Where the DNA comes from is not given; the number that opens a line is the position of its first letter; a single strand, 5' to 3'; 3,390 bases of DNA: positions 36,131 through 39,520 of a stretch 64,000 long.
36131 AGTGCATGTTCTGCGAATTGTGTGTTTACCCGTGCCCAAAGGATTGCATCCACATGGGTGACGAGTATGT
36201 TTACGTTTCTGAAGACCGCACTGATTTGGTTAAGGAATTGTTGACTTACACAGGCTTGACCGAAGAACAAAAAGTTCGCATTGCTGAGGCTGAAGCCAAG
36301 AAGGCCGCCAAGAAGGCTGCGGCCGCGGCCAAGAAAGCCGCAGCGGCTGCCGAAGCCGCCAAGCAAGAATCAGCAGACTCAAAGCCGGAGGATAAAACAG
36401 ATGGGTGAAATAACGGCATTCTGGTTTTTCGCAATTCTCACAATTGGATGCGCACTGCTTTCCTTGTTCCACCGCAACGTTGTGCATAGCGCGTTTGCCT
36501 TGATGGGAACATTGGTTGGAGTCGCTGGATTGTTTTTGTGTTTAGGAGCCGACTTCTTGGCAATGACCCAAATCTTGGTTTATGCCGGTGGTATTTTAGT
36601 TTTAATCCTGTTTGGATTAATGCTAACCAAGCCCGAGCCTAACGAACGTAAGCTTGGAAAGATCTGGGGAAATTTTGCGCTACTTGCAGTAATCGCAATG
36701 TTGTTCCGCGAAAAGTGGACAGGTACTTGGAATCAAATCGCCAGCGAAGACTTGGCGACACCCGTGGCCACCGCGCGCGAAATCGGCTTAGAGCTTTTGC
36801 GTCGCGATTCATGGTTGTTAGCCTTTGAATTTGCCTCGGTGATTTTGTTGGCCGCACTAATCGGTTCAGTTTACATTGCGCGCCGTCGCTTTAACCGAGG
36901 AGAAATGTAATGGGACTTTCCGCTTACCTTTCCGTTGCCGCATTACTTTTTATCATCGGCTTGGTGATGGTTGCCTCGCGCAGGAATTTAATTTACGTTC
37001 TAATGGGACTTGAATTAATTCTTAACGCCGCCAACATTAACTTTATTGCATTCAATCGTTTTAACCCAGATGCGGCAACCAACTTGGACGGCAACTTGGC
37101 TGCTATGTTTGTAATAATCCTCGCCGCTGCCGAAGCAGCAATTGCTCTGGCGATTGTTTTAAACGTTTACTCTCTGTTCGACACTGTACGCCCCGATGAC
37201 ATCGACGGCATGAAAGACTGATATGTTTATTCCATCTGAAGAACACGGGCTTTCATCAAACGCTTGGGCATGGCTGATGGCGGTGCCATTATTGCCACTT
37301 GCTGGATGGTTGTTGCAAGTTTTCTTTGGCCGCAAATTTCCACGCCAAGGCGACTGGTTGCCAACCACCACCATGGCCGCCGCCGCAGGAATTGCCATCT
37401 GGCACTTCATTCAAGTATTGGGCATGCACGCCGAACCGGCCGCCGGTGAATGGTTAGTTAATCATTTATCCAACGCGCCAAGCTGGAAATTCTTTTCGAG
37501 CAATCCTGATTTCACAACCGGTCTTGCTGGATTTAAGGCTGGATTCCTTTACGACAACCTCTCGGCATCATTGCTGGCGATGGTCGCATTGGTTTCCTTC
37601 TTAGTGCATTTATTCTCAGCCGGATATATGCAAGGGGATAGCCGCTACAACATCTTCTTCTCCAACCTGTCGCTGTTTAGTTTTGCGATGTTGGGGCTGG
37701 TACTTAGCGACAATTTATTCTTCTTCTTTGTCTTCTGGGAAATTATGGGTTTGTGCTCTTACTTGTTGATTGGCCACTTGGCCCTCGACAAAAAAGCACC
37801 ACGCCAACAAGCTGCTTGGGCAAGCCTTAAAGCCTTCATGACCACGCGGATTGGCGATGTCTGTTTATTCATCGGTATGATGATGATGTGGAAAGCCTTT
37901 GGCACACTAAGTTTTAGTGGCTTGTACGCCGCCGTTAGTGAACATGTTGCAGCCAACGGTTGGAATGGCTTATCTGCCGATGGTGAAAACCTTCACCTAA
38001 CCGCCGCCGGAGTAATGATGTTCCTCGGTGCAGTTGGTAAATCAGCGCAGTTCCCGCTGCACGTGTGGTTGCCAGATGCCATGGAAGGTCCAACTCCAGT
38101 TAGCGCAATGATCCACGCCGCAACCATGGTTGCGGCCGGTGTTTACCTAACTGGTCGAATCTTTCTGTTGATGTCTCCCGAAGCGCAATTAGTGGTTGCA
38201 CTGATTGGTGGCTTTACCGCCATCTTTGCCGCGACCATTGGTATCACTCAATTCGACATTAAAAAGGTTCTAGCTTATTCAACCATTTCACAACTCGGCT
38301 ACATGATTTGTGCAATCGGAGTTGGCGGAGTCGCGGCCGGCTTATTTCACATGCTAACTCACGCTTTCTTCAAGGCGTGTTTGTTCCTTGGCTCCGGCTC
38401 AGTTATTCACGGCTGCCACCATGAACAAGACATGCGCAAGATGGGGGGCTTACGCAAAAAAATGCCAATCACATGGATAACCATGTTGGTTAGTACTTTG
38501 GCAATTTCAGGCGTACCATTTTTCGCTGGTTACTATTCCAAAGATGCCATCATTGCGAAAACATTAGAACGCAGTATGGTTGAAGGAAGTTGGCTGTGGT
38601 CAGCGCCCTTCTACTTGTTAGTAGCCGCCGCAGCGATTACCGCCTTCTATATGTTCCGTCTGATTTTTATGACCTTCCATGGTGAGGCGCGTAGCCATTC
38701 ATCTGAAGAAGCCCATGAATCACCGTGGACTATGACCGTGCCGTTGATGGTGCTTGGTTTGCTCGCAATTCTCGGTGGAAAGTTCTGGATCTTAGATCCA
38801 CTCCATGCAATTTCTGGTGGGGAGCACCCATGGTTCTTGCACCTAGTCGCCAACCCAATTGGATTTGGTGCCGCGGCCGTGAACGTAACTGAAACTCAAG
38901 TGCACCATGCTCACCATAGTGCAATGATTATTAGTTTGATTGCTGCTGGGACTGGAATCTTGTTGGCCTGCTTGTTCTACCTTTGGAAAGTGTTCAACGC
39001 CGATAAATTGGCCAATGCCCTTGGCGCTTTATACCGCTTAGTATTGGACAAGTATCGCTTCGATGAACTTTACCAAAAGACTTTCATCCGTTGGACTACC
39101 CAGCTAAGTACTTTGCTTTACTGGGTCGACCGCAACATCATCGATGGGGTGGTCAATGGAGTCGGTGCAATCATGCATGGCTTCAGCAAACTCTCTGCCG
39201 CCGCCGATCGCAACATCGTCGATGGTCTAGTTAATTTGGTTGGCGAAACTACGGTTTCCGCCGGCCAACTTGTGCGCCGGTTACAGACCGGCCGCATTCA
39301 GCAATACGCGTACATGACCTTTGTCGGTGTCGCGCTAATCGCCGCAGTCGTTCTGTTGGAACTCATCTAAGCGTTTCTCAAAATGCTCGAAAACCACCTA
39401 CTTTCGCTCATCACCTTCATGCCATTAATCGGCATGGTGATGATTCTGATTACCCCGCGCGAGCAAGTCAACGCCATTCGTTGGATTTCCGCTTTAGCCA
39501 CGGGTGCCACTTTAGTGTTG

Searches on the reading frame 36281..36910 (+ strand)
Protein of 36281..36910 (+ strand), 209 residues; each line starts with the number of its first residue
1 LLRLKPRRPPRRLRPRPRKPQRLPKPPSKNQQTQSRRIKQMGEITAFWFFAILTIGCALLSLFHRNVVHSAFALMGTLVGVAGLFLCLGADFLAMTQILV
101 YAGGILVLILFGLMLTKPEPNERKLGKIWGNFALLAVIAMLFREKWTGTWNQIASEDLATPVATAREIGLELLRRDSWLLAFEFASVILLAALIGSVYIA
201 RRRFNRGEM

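Call 28: search_protein_families(library=pfam, proteins=[window:36281-36910:+], max_evalue=0.000001)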
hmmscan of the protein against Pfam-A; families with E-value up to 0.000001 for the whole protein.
window:36281-36910:+ (209 aa): 1 family
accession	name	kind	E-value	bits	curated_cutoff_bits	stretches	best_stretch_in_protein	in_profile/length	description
PF00499.25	Oxidored_q3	-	1.8e-34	119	33.2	1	57-199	1-146/146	NADH-ubiquinone/plastoquinone oxidoreductase chain 6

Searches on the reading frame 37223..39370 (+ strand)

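Call 78: search_protein_families(library=pfam, proteins=[window:37223-39370:+], max_evalue=0.000001)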
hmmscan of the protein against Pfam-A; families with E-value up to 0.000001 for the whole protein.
window:37223-39370:+ (715 aa): 2 families
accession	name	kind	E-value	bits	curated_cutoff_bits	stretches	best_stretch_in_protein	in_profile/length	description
PF00361.26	Proton_antipo_M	-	1.2e-79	268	21.5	1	162-453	1-281/294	NADH:quinone oxidoreductase/Mrp antiporter, TM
PF00662.26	Proton_antipo_N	-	7.5e-13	48.6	24.5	1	103-146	8-51/51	NADH-Ubiquinone oxidoreductase (complex I), chain 5 N-terminus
